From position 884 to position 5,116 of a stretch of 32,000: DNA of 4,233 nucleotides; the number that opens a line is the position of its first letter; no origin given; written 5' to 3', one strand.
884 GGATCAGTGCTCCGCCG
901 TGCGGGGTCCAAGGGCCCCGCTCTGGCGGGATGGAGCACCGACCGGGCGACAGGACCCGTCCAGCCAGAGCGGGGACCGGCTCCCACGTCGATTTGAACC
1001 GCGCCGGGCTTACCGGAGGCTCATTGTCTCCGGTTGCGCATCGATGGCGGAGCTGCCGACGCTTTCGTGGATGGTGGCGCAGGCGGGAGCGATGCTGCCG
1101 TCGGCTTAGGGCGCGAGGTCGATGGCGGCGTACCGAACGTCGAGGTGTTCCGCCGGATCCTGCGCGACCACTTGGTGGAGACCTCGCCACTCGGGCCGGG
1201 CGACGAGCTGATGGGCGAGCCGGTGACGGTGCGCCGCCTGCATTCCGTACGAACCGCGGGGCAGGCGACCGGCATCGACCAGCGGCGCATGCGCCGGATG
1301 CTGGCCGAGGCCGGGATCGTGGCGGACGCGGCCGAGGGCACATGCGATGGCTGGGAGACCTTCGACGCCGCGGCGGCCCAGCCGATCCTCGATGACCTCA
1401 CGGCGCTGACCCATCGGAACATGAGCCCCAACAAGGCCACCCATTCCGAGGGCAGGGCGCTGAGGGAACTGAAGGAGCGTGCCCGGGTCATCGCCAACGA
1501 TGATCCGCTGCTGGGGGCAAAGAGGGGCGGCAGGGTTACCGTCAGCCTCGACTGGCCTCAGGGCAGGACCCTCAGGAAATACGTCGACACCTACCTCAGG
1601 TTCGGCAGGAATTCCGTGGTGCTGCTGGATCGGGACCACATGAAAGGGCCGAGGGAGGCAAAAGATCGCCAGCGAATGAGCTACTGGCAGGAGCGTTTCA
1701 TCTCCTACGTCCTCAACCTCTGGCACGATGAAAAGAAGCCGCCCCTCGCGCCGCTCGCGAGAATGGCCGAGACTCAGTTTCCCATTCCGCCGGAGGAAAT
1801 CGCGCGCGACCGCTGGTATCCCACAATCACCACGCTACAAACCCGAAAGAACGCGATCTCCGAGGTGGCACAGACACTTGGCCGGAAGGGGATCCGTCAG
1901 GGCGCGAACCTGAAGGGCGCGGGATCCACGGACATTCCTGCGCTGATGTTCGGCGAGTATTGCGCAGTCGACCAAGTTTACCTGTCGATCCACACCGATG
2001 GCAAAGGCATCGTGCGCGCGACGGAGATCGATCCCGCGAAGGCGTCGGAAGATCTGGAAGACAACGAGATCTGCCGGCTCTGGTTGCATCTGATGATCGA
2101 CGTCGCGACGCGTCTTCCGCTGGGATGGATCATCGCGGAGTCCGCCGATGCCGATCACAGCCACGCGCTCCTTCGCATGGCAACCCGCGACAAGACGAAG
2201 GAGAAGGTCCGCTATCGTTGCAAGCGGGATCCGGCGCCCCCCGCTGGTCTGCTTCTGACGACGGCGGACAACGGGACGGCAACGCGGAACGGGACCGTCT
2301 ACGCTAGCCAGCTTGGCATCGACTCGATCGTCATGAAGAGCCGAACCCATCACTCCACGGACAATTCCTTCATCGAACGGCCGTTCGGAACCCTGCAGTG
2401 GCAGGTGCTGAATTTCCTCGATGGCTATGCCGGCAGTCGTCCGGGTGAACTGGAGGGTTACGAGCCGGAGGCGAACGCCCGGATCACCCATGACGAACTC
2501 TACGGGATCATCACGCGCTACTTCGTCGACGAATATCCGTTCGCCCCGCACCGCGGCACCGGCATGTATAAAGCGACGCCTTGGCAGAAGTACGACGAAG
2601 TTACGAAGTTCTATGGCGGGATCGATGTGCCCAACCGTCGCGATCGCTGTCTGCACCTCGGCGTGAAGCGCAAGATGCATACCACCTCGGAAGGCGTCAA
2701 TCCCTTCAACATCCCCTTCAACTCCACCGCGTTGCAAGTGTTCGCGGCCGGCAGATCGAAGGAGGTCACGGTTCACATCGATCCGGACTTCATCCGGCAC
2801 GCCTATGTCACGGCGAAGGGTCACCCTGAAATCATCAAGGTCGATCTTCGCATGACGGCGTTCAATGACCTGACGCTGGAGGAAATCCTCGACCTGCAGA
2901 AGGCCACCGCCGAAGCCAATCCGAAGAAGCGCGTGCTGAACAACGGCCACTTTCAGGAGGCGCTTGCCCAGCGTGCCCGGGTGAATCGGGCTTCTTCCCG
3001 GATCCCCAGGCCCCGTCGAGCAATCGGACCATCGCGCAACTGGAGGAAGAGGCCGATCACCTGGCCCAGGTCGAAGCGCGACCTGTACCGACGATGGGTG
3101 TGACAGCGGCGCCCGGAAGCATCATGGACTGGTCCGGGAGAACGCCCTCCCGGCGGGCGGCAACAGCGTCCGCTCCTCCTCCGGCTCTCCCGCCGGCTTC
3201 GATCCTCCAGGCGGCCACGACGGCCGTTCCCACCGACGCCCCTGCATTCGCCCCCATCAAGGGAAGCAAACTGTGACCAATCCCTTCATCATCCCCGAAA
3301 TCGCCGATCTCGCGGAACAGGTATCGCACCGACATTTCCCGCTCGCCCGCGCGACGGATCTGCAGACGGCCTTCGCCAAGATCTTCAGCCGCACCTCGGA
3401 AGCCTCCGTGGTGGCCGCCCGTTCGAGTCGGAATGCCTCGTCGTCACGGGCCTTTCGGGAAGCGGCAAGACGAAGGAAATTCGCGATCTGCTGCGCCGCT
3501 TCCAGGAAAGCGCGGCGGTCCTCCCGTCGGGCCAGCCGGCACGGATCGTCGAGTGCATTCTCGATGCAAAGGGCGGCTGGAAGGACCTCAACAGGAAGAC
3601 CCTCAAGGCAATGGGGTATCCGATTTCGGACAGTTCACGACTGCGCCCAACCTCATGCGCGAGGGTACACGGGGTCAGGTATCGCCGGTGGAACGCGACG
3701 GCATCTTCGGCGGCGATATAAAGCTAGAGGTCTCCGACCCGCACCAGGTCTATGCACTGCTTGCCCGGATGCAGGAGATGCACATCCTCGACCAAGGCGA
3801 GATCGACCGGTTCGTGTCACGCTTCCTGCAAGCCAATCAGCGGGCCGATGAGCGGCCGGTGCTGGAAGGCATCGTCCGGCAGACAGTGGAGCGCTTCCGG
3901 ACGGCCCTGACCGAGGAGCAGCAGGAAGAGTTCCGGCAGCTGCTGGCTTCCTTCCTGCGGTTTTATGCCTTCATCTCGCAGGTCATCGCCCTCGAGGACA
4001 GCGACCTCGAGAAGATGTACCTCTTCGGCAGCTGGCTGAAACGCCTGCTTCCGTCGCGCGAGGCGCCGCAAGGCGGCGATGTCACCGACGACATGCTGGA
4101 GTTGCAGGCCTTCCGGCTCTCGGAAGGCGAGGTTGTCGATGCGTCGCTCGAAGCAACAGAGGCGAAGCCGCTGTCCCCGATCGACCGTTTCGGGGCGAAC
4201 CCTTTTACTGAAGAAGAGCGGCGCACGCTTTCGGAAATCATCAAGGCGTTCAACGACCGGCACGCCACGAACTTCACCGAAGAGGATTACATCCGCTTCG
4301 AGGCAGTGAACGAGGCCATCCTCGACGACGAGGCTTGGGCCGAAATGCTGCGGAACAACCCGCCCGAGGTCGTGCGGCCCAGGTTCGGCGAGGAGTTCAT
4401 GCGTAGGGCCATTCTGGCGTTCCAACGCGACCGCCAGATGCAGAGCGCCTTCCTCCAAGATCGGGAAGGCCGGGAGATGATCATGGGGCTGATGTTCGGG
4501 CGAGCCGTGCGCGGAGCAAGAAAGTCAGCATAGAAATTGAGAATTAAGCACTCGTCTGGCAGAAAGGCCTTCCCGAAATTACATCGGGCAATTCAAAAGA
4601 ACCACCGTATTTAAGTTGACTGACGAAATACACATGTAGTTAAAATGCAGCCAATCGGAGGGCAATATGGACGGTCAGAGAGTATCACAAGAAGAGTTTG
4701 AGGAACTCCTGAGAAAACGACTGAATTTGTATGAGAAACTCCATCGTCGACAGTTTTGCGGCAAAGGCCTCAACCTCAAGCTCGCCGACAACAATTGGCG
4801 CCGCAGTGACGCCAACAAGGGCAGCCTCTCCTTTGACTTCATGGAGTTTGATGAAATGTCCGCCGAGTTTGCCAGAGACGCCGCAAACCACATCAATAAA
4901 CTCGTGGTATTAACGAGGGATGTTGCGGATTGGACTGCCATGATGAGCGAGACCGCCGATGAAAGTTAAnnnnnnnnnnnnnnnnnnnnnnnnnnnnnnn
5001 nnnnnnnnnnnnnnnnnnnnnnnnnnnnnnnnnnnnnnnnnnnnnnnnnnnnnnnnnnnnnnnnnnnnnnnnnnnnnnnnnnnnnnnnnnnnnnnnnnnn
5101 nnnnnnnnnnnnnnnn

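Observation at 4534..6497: Lower-GC islet with a HEPN-motif gene converging on a TIR-domain gene: candidate undescribed defence module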

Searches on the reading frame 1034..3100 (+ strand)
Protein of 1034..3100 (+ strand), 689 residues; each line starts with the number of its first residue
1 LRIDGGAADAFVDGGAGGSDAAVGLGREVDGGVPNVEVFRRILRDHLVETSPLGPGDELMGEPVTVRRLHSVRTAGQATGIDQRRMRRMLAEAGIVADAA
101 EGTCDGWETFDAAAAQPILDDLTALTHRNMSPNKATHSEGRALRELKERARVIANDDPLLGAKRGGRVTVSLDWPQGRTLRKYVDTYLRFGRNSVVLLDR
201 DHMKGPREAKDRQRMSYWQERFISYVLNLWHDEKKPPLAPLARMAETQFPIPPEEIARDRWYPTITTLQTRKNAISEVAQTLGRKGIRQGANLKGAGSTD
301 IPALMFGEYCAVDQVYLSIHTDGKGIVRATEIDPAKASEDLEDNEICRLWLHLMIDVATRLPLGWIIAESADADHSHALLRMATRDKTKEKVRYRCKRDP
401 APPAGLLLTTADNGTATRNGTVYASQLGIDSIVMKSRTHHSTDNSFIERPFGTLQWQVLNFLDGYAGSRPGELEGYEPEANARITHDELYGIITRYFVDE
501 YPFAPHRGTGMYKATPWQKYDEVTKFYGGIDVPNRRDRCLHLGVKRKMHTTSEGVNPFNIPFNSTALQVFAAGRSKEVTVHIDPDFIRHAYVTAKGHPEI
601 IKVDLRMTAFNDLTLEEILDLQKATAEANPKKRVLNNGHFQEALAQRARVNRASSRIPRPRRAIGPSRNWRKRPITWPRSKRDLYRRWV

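Call 5: search_protein_families(library=pfam, proteins=[window:1034-3100:+], max_evalue=1)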
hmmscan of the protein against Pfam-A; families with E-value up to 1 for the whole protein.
window:1034-3100:+ (689 aa): 1 family
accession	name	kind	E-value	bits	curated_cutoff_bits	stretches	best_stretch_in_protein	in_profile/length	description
PF00665.32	rve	-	0.014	16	32.6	1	347-390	22-65/102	Integrase core domain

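Call 6: search_protein_families(library=padloc, proteins=[window:1034-3100:+], max_evalue=1)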
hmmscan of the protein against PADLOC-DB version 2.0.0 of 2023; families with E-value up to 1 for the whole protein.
window:1034-3100:+ (689 aa): 1 family
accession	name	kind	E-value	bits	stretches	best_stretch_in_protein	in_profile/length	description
PDLC01737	TnsB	-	2.2e-08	31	1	442-645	318-518/621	TnsB_0_V-K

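Call 7: search_protein_families(library=ncbifam, proteins=[window:1034-3100:+], max_evalue=1)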
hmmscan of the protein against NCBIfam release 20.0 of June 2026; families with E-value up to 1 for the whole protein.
window:1034-3100:+ (689 aa): 1 family
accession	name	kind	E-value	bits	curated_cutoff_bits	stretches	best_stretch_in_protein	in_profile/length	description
NF033516.0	transpos_IS3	equivalog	9.8e-05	21.7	160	1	349-459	233-329/369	IS3 family transposase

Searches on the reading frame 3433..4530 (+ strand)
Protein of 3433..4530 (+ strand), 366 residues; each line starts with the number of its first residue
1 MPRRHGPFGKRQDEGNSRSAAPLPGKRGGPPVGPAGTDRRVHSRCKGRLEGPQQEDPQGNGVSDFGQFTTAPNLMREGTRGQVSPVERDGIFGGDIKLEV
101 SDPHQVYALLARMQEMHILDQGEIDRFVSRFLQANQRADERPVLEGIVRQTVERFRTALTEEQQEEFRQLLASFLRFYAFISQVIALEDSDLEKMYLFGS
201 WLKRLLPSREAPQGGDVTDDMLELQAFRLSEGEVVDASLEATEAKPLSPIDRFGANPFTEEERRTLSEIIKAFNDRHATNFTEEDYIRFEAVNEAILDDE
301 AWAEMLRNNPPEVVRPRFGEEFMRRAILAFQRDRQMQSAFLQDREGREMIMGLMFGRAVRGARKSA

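Call 5: search_protein_families(library=pfam, proteins=[window:3433-4530:+], max_evalue=1)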
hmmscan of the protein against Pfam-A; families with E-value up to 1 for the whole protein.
window:3433-4530:+ (366 aa): 1 family
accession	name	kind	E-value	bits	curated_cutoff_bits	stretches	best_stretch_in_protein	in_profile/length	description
PF13291.12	ACT_4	-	0.28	12.3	27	1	86-116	42-72/80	ACT domain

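Call 6: search_protein_families(library=padloc, proteins=[window:3433-4530:+], max_evalue=1)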
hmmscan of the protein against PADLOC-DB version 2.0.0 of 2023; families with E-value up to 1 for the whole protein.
window:3433-4530:+ (366 aa): 0 families

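Call 7: search_protein_families(library=ncbifam, proteins=[window:3433-4530:+], max_evalue=1)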
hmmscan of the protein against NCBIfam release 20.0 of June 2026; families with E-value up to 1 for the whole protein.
window:3433-4530:+ (366 aa): 0 families

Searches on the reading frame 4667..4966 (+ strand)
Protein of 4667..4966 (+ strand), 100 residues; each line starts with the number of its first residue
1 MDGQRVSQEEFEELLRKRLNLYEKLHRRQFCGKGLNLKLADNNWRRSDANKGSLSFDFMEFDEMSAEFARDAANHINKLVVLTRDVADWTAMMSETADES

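Call 5: search_protein_families(library=pfam, proteins=[window:4667-4966:+], max_evalue=1)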
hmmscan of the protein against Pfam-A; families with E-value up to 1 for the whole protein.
window:4667-4966:+ (100 aa): 0 families

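Call 6: search_protein_families(library=padloc, proteins=[window:4667-4966:+], max_evalue=1)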
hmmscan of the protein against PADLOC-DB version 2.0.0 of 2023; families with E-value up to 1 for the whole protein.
window:4667-4966:+ (100 aa): 0 families

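Call 7: search_protein_families(library=ncbifam, proteins=[window:4667-4966:+], max_evalue=1)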
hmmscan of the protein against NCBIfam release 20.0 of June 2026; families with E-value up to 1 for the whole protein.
window:4667-4966:+ (100 aa): 0 families

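Call 8: search_protein_families(library=phrogs, proteins=[window:4667-4966:+], max_evalue=1)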
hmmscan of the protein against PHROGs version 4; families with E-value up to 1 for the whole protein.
window:4667-4966:+ (100 aa): 1 family
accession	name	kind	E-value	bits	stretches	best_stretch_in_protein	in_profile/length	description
phrog_9401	-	unknown function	0.017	16.2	1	63-92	4-33/66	-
